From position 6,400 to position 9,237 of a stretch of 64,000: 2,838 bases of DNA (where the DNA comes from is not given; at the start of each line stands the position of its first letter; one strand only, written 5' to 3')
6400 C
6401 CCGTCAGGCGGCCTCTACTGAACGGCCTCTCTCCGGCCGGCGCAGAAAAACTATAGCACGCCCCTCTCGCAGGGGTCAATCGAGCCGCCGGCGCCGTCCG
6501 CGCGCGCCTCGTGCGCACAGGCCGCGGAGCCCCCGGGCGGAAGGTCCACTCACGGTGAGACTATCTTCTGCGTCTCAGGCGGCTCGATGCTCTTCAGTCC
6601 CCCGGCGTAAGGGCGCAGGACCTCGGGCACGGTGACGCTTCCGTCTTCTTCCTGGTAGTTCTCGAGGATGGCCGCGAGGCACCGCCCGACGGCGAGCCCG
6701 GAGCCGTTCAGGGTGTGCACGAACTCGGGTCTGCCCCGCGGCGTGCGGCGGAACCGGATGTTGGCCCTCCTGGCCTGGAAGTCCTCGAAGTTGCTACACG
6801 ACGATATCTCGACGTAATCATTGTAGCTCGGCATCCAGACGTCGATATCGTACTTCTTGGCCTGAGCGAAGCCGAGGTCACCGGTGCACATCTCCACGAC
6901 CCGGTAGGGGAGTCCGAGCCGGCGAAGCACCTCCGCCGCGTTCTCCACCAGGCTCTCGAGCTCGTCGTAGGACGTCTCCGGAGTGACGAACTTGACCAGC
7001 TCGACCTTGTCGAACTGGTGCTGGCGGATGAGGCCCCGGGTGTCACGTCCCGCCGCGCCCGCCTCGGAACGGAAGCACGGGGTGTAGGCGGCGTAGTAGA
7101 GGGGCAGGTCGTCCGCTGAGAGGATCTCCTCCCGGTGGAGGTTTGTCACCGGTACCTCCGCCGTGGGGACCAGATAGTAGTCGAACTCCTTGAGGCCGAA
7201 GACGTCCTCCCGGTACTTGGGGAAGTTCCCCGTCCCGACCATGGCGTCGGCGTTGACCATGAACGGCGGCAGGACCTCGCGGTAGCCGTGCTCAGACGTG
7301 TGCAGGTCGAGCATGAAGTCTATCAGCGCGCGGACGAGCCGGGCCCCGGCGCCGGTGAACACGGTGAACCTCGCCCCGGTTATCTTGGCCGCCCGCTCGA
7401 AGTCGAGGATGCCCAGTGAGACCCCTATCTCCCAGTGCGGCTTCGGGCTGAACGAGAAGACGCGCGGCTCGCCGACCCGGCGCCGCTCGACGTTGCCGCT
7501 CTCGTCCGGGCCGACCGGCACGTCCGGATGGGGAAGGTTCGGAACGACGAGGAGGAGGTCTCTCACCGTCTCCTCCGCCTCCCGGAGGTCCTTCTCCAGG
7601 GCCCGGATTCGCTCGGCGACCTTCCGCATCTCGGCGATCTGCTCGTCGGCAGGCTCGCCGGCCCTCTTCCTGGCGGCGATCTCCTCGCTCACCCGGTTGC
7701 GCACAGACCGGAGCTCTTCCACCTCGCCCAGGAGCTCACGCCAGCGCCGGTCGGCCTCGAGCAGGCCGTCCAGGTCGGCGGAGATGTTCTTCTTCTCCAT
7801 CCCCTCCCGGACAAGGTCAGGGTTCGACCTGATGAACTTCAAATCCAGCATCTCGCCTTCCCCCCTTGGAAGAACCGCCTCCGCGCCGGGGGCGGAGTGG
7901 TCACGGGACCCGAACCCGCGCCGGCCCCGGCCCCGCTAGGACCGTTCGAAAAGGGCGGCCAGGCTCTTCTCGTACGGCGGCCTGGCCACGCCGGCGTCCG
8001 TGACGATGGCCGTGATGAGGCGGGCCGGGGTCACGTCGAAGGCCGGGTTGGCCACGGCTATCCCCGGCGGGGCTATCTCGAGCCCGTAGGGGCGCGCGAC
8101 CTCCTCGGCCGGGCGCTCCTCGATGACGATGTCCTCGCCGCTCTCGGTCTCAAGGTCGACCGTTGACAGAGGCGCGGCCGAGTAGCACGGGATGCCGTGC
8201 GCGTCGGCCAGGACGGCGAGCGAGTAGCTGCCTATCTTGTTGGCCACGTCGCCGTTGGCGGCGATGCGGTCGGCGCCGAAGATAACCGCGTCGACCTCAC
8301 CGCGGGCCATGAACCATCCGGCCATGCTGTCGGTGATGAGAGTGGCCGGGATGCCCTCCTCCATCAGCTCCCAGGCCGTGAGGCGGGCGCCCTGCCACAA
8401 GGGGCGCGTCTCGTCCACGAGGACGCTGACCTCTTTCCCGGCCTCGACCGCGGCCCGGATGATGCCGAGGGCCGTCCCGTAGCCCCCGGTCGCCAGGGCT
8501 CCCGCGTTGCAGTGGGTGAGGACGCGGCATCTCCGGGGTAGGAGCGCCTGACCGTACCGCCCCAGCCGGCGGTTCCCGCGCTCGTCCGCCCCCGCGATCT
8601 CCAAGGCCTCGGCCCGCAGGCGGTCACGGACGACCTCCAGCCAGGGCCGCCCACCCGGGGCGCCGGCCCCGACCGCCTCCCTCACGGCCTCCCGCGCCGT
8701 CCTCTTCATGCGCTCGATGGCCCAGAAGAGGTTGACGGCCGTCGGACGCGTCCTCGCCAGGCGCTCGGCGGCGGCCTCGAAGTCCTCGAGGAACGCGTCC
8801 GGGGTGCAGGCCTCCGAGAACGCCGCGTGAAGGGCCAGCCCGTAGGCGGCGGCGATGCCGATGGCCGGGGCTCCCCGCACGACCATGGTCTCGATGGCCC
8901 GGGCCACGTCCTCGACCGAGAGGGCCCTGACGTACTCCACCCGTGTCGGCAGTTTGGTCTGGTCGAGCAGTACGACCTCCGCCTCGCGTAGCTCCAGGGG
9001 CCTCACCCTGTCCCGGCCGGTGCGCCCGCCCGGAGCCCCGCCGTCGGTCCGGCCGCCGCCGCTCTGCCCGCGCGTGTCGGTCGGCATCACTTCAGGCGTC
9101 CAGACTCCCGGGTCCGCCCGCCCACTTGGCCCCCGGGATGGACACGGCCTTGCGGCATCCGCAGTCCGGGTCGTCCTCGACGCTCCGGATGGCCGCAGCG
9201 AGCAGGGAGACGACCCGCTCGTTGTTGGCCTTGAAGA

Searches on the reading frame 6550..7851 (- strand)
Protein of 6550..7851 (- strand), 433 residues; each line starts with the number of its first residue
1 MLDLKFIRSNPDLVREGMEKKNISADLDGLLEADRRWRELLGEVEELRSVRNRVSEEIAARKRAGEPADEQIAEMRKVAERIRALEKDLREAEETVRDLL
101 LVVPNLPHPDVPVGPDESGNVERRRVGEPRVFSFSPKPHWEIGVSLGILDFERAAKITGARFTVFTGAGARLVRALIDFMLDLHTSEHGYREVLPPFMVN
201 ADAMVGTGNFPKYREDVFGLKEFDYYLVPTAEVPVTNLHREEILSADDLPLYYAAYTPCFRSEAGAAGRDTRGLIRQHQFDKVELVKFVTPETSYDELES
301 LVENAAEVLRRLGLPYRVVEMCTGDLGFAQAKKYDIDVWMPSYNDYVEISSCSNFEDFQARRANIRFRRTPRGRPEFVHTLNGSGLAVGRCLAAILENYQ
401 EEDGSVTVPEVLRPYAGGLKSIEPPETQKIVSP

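Call 7: search_protein_families(library=pfam, proteins=[window:6550-7851:-])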
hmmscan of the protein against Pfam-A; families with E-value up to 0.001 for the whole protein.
window:6550-7851:- (433 aa): 2 families
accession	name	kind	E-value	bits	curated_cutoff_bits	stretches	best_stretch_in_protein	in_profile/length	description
PF00587.30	tRNA-synt_2b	-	1e-46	159.7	29.3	1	224-399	10-179/179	tRNA synthetase class II core domain (G, H, P, S and T)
PF02403.27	Seryl_tRNA_N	-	3.6e-30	104.8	28.2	1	1-107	1-108/108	Seryl-tRNA synthetase N-terminal domain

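Call 12: find_related_loci(query=window:6550-7851:-, collection=genome_contigs, flank=6000)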
Query window:6550-7851:- (433 aa) in genome_contigs; peptide patterns used: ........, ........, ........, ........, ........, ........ (x = any residue, [..] = any of these).
600 stretches matched a pattern (row limit reached: there are more); 600 encode a relative of the query (tblastn E <= 1e-3); the best 80 are kept; 80 distinct loci.
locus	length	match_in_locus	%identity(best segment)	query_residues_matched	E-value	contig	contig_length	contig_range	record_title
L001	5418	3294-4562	66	1-422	0e+0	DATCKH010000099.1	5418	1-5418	MAG TPA_asm: Thermaerobacter sp. isolate SMAG_U7091 k141_167417, whole genome shotgun sequence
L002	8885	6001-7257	64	1-418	0e+0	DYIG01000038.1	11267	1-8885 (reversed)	MAG TPA_asm: Thermaerobacter marianensis isolate TT109_55_7 Afr_mines_TT109_1153_length_11267_cov_2_585355, whole genome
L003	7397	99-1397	60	1-432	2e-177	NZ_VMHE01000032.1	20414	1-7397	Allobacillus salarius strain SKP4-8 Scaffold32, whole genome shotgun sequence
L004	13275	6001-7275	62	1-424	9e-176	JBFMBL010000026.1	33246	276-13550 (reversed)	MAG: Bacillota bacterium isolate MAG163 MAG163_26, whole genome shotgun sequence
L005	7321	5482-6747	61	1-424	4e-172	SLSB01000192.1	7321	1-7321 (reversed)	MAG: Candidatus Hydrogenedentota bacterium isolate CSSed165cm_592 CSSed16-5cm-45600, whole genome shotgun sequence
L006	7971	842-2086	64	1-415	8e-171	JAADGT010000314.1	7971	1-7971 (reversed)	MAG: Deltaproteobacteria bacterium isolate M_MetaBat.128 contig-127_30977, whole genome shotgun sequence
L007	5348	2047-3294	60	1-415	3e-171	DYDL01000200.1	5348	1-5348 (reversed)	MAG TPA_asm: Desulfocapsa sp. isolate IMS_BF-2 NODE_3638_length_5362_cov_20.3821, whole genome shotgun sequence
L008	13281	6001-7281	61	1-422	1e-167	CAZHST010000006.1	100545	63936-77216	MAG TPA_asm: uncultured bacterium isolate binchicken_co30_163 genome assembly, contig: NODE_250_length_100545_cov_19.137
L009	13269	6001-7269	59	1-425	2e-167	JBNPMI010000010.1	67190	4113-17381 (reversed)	Peptoniphilaceae bacterium SGI.137 HD256_9, whole genome shotgun sequence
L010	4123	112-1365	60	1-418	2e-173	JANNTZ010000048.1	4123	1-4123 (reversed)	MAG: Acidobacteriota bacterium isolate SOY_30_metabat_319 SOY_30_k141_4261521, whole genome shotgun sequence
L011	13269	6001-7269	58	1-423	4e-167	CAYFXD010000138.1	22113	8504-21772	MAG TPA_asm: uncultured Actinomycetota bacterium isolate ERP108616_co1_402 genome assembly, contig: k119_843254, whole g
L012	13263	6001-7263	59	1-418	4e-167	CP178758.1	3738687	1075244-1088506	MAG: Candidatus Electrothrix sp. YB6 chromosome, complete genome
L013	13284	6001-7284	58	1-429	2e-166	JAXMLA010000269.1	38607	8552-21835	MAG: Desulfuromonadales bacterium isolate L4_maxbin.016_sub k141_64771, whole genome shotgun sequence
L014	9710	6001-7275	60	1-424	2e-166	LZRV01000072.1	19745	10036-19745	MAG: Paenibacillaceae bacterium ZCTH02-B3 BIN03_NODE26919745537, whole genome shotgun sequence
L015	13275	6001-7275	59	1-422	1e-164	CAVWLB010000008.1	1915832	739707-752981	MAG: uncultured Acidobacteriota bacterium isolate MFD09018.bin.1.114 genome assembly, contig: contig_4727, whole genome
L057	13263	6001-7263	55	1-422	2e-150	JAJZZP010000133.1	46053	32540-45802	MAG: Bacillota bacterium isolate TL2-1.bin36 NODE_428_length_46053_cov_3.718264, whole genome shotgun sequence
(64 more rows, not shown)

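Call 18: find_encoding_contigs(protein=window:6550-7851:-, flank=5000, max_places=4)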
Protein window:6550-7851:- (433 aa): 3 contigs read that carry it; 3 places shown.
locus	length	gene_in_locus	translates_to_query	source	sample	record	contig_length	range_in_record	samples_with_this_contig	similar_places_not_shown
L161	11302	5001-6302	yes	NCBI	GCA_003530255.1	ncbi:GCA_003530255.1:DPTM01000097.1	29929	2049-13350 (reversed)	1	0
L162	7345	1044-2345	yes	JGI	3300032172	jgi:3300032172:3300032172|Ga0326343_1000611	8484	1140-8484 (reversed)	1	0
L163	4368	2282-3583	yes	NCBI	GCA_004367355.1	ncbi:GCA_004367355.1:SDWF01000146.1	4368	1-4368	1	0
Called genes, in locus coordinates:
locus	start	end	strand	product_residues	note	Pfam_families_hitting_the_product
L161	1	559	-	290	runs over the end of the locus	PF02548:Pantoate_transf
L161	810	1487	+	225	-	-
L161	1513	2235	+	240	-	PF11306:DUF3108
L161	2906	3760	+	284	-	PF01048:PNP_UDP_1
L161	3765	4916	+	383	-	PF01008:IF-2B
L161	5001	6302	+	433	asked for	PF02403:Seryl_tRNA_N, PF00587:tRNA-synt_2b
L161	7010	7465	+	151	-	PF00383:dCMP_cyt_deam_1, PF14437:MafB19-deam, PF14439:Bd3614-deam (weak)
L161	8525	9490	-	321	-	PF02775:TPP_enzyme_C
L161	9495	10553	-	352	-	PF01855:POR_N, PF17147:PFOR_II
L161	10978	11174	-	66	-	PF01855:POR_N (weak)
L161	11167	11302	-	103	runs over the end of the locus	PF12797:Fer4_2 (faint), PF12837:Fer4_6 (faint), PF13237:Fer4_10 (weak), PF00037:Fer4 (weak), PF14697:Fer4_21, PF12838:Fer4_7 (weak), PF13187:Fer4_9 (weak), PF13484:Fer4_16 (faint)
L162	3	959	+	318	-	?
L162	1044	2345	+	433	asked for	PF02403:Seryl_tRNA_N, PF00587:tRNA-synt_2b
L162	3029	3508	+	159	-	PF00383:dCMP_cyt_deam_1, PF14437:MafB19-deam, PF14439:Bd3614-deam (weak)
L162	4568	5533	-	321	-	PF02775:TPP_enzyme_C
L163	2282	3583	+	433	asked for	PF02403:Seryl_tRNA_N, PF00587:tRNA-synt_2b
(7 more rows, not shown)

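Call 52: search_protein_families(library=ncbifam, proteins=[window:6550-7851:-], max_evalue=1e-10)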
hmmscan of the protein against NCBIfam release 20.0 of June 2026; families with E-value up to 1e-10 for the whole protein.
window:6550-7851:- (433 aa): 2 families
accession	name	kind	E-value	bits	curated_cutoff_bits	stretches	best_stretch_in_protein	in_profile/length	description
TIGR00414.1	serS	equivalog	4.4e-166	553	301.65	1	1-415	1-417/418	serine--tRNA ligase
TIGR00418.1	thrS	equivalog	4e-14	52.4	383.65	1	137-321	171-351/565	threonine--tRNA ligase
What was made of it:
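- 6550..7851 (-): serS, seryl-tRNA synthetase. It lies 84 nt after mtnA and is the gene that matches the T-box specificity. TIGR00414 scores 553 against a cut-off of 302 (call 52).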

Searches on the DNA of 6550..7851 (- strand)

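Call 14: search_rna_families(sources=[L001, L002, L004, L014, L057], threshold=evalue, max_evalue=0.01)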
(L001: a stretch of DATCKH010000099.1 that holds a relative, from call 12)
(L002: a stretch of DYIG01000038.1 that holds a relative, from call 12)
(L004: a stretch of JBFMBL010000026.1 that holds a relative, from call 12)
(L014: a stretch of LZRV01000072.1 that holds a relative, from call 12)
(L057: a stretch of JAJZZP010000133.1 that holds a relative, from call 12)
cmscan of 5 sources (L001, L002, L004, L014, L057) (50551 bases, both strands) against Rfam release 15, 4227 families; matches with E-value up to 0.01: 25.
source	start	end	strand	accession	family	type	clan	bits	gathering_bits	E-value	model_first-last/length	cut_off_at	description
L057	4741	4931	+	RF00230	T-box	Cis-reg; leader;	-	87.2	93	1.2e-17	1-219/219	no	T-box leader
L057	9659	9731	+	RF00005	tRNA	Gene; tRNA;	CL00001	69.8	29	2.9e-13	1-71/71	no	tRNA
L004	10681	10753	+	RF00005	tRNA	Gene; tRNA;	CL00001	67.9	29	9.4e-13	1-71/71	no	tRNA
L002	8575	8648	+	RF00005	tRNA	Gene; tRNA;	CL00001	64.9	29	6.3e-12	1-71/71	no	tRNA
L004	10871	10944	+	RF00005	tRNA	Gene; tRNA;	CL00001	63.9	29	1.2e-11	1-71/71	no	tRNA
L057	7696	7777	+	RF00005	tRNA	Gene; tRNA;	CL00001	63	29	2e-11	1-71/71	no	tRNA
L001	4629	4715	+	RF00005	tRNA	Gene; tRNA;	CL00001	61.8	29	4.6e-11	1-71/71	no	tRNA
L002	7851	7938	-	RF00005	tRNA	Gene; tRNA;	CL00001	59.7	29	1.7e-10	1-71/71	no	tRNA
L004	11665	11755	+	RF00005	tRNA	Gene; tRNA;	CL00001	59.4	29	2e-10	1-71/71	no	tRNA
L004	10471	10565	+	RF00005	tRNA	Gene; tRNA;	CL00001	59.1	29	2.5e-10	1-71/71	no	tRNA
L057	9486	9575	+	RF00005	tRNA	Gene; tRNA;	CL00001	58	29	5e-10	1-71/71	no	tRNA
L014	7360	7447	+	RF00005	tRNA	Gene; tRNA;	CL00001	56.9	29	9.7e-10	1-71/71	no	tRNA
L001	5281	5372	+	RF00005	tRNA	Gene; tRNA;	CL00001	55.2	29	3e-09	1-71/71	no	tRNA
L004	10210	10296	+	RF00005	tRNA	Gene; tRNA;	CL00001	54.7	29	4.1e-09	1-71/71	no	tRNA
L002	8471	8565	+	RF00005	tRNA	Gene; tRNA;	CL00001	53.6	29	8.1e-09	1-71/71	no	tRNA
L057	9659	9732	-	RF04354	Plastid-ycf2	Cis-reg;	-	48.7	65.7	2.2e-07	1-75/75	no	Plastid-ycf2 5UTR RNA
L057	9522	9575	-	RF04351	Plastid-psbl-rps4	Cis-reg;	-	45.7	68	1.2e-06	1-53/53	no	Plastid-psbl-rps4 3UTR RNA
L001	5316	5372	-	RF04351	Plastid-psbl-rps4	Cis-reg;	-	44.5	68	2.7e-06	1-53/53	no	Plastid-psbl-rps4 3UTR RNA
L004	10507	10565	-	RF04351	Plastid-psbl-rps4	Cis-reg;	-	40.4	68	3.5e-05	1-53/53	no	Plastid-psbl-rps4 3UTR RNA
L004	10245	10296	-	RF04351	Plastid-psbl-rps4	Cis-reg;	-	37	68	0.0003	1-53/53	no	Plastid-psbl-rps4 3UTR RNA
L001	4664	4715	-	RF04351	Plastid-psbl-rps4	Cis-reg;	-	34.5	68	0.0014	1-53/53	no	Plastid-psbl-rps4 3UTR RNA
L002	8507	8565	-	RF04351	Plastid-psbl-rps4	Cis-reg;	-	34.2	68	0.0017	1-53/53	no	Plastid-psbl-rps4 3UTR RNA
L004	10681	10754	-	RF04354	Plastid-ycf2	Cis-reg;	-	32.6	65.7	0.0053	1-75/75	no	Plastid-ycf2 5UTR RNA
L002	8575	8649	-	RF04354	Plastid-ycf2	Cis-reg;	-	32.4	65.7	0.0064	1-75/75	no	Plastid-ycf2 5UTR RNA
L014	7396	7447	-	RF04351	Plastid-psbl-rps4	Cis-reg;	-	32.2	68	0.0059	1-53/53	no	Plastid-psbl-rps4 3UTR RNA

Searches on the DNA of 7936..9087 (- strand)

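Call 62: search_rna_families(sources=[L082, L164, L169, L171, L172, L176, L178], threshold=evalue, max_evalue=0.0001)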
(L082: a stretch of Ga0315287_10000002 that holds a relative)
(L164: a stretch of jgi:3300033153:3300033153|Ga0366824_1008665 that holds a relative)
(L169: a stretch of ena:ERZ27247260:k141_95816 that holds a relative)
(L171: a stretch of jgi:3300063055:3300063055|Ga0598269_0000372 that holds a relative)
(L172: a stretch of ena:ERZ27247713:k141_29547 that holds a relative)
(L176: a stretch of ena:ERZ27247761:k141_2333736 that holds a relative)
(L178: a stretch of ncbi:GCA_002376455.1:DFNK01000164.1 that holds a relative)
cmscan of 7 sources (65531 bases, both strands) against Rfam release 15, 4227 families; matches with E-value up to 0.0001: 61.
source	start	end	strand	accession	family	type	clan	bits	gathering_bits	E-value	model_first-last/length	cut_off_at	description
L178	8935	9199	+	RF01854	Bacteria_large_SRP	Gene;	CL00003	214.7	60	1.6e-36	1-256/256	no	Bacterial large signal recognition particle RNA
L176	9386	9649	+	RF01854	Bacteria_large_SRP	Gene;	CL00003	200.6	60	9e-34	1-256/256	no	Bacterial large signal recognition particle RNA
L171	9285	9548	+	RF01854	Bacteria_large_SRP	Gene;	CL00003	192.6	60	3.2e-32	1-256/256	no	Bacterial large signal recognition particle RNA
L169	9181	9444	+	RF01854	Bacteria_large_SRP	Gene;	CL00003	176.1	60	5.3e-29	1-256/256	no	Bacterial large signal recognition particle RNA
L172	9303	9566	+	RF01854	Bacteria_large_SRP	Gene;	CL00003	175.8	60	5.8e-29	1-256/256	no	Bacterial large signal recognition particle RNA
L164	7042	7278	+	RF01854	Bacteria_large_SRP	Gene;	CL00003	169.5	60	9.6e-28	1-231/256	3'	Bacterial large signal recognition particle RNA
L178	4237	4449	+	RF00230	T-box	Cis-reg; leader;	-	93.1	93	4.6e-19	1-219/219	no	T-box leader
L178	7965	8038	+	RF00005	tRNA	Gene; tRNA;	CL00001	66.8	29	2.4e-12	1-71/71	no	tRNA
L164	6087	6161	+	RF00005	tRNA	Gene; tRNA;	CL00001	65.8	29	4.7e-12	1-71/71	no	tRNA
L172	8236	8310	+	RF00005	tRNA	Gene; tRNA;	CL00001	65.7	29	4.8e-12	1-71/71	no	tRNA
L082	8010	8091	+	RF00005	tRNA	Gene; tRNA;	CL00001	65.5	29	5.7e-12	1-71/71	no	tRNA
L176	8475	8548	+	RF00005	tRNA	Gene; tRNA;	CL00001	64.6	29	1e-11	1-71/71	no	tRNA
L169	8150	8224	+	RF00005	tRNA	Gene; tRNA;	CL00001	64.4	29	1.1e-11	1-71/71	no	tRNA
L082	8402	8475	+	RF00005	tRNA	Gene; tRNA;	CL00001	64.3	29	1.2e-11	1-71/71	no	tRNA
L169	8244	8317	+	RF00005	tRNA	Gene; tRNA;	CL00001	64.3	29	1.2e-11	1-71/71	no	tRNA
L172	8413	8486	+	RF00005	tRNA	Gene; tRNA;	CL00001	64.3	29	1.2e-11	1-71/71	no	tRNA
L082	8307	8381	+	RF00005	tRNA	Gene; tRNA;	CL00001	64.2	29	1.3e-11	1-71/71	no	tRNA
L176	8383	8457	+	RF00005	tRNA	Gene; tRNA;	CL00001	64.2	29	1.3e-11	1-71/71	no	tRNA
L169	7882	7963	+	RF00005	tRNA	Gene; tRNA;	CL00001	63.4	29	2.1e-11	1-71/71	no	tRNA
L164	5795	5876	+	RF00005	tRNA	Gene; tRNA;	CL00001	63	29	2.8e-11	1-71/71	no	tRNA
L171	8418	8491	+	RF00005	tRNA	Gene; tRNA;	CL00001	63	29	2.8e-11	1-71/71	no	tRNA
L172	7916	7997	+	RF00005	tRNA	Gene; tRNA;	CL00001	63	29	2.7e-11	1-71/71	no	tRNA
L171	8327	8401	+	RF00005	tRNA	Gene; tRNA;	CL00001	62.8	29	3.1e-11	1-71/71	no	tRNA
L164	6186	6259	+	RF00005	tRNA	Gene; tRNA;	CL00001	62.5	29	3.6e-11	1-71/71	no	tRNA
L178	8147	8220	+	RF00005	tRNA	Gene; tRNA;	CL00001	61.1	29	8.9e-11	1-71/71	no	tRNA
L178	8699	8782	+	RF00005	tRNA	Gene; tRNA;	CL00001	58.1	29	6.2e-10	1-71/71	no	tRNA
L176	8093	8174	+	RF00005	tRNA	Gene; tRNA;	CL00001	57.5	29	9.1e-10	1-71/71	no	tRNA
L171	7916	7997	+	RF00005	tRNA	Gene; tRNA;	CL00001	56.4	29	1.8e-09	1-71/71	no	tRNA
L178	7868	7958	+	RF00005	tRNA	Gene; tRNA;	CL00001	55.7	29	2.8e-09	1-71/71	no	tRNA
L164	5979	6069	+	RF00005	tRNA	Gene; tRNA;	CL00001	55.5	29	3.1e-09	1-71/71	no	tRNA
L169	8042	8132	+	RF00005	tRNA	Gene; tRNA;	CL00001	55.5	29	3.1e-09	1-71/71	no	tRNA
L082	8201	8294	+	RF00005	tRNA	Gene; tRNA;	CL00001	55.1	29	4e-09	1-71/71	no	tRNA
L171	8218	8311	+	RF00005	tRNA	Gene; tRNA;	CL00001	55.1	29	4e-09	1-71/71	no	tRNA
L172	8123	8216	+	RF00005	tRNA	Gene; tRNA;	CL00001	55.1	29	4e-09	1-71/71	no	tRNA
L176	8275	8368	+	RF00005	tRNA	Gene; tRNA;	CL00001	55.1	29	4e-09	1-71/71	no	tRNA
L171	9159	9246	+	RF00005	tRNA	Gene; tRNA;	CL00001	54.8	29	4.8e-09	1-71/71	no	tRNA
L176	9264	9351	+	RF00005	tRNA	Gene; tRNA;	CL00001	54.8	29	4.8e-09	1-71/71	no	tRNA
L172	9187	9275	+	RF00005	tRNA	Gene; tRNA;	CL00001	54.6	29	5.4e-09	1-71/71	no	tRNA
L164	6761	6851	+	RF00005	tRNA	Gene; tRNA;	CL00001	54.2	29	7e-09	1-71/71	no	tRNA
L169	8872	8961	+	RF00005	tRNA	Gene; tRNA;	CL00001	54.2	29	7.3e-09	1-71/71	no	tRNA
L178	7709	7796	+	RF00005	tRNA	Gene; tRNA;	CL00001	54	29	8e-09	1-71/71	no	tRNA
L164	6918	7004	+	RF00005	tRNA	Gene; tRNA;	CL00001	53.1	29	1.4e-08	1-71/71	no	tRNA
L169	9047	9135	+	RF00005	tRNA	Gene; tRNA;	CL00001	52.3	29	2.4e-08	1-71/71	no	tRNA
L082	9004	9093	+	RF00005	tRNA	Gene; tRNA;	CL00001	50.6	29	7.1e-08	1-71/71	no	tRNA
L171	9005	9094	+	RF00005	tRNA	Gene; tRNA;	CL00001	50.6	29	7.1e-08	1-71/71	no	tRNA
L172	9036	9127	+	RF00005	tRNA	Gene; tRNA;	CL00001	50.3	29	8.7e-08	1-71/71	no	tRNA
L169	4177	4271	+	RF00230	T-box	Cis-reg; leader;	-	48.1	93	1.8e-07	7-103/219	no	T-box leader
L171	4129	4367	+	RF00230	T-box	Cis-reg; leader;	-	47.5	93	2.7e-07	1-219/219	no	T-box leader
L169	8852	9000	+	RF02223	sX4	Gene; sRNA;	-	47.4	70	1.1e-06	1-167/167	no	Proteobacterial sRNA sX4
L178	8795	8884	+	RF00005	tRNA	Gene; tRNA;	CL00001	46.9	29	7.5e-07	1-71/71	no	tRNA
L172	4167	4267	+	RF00230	T-box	Cis-reg; leader;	-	46.6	93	4.3e-07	7-103/219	no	T-box leader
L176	9101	9190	+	RF00005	tRNA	Gene; tRNA;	CL00001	44.5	29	3.2e-06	1-71/71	no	tRNA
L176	4112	4209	+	RF00230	T-box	Cis-reg; leader;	-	42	93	6.6e-06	7-103/219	no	T-box leader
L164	6014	6069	-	RF04351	Plastid-psbl-rps4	Cis-reg;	-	41.6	68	2.2e-05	1-53/53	no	Plastid-psbl-rps4 3UTR RNA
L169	8077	8132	-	RF04351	Plastid-psbl-rps4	Cis-reg;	-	41.6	68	2.2e-05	1-53/53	no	Plastid-psbl-rps4 3UTR RNA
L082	8992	9112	+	RF02223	sX4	Gene; sRNA;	-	40.7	70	5e-05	1-167/167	no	Proteobacterial sRNA sX4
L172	8158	8216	-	RF04351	Plastid-psbl-rps4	Cis-reg;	-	40.6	68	3.9e-05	1-53/53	no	Plastid-psbl-rps4 3UTR RNA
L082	8236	8294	-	RF04351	Plastid-psbl-rps4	Cis-reg;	-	40.5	68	4.1e-05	1-53/53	no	Plastid-psbl-rps4 3UTR RNA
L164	1635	1730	+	RF00230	T-box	Cis-reg; leader;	-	40.3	93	1.9e-05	7-103/219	no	T-box leader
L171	8253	8311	-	RF04351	Plastid-psbl-rps4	Cis-reg;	-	39.4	68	8.7e-05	1-53/53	no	Plastid-psbl-rps4 3UTR RNA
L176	8310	8368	-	RF04351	Plastid-psbl-rps4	Cis-reg;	-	39.3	68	8.8e-05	1-53/53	no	Plastid-psbl-rps4 3UTR RNA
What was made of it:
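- On T-box leader (RF00230): The homologous leader in L178 scores 93.1 and the one in L057 scores 87.2 (calls 62, 14).
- Homologous leaders: L178 reaches the gathering score (93.1 against 93) and L057 scores 87.2 (calls 62, 14).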
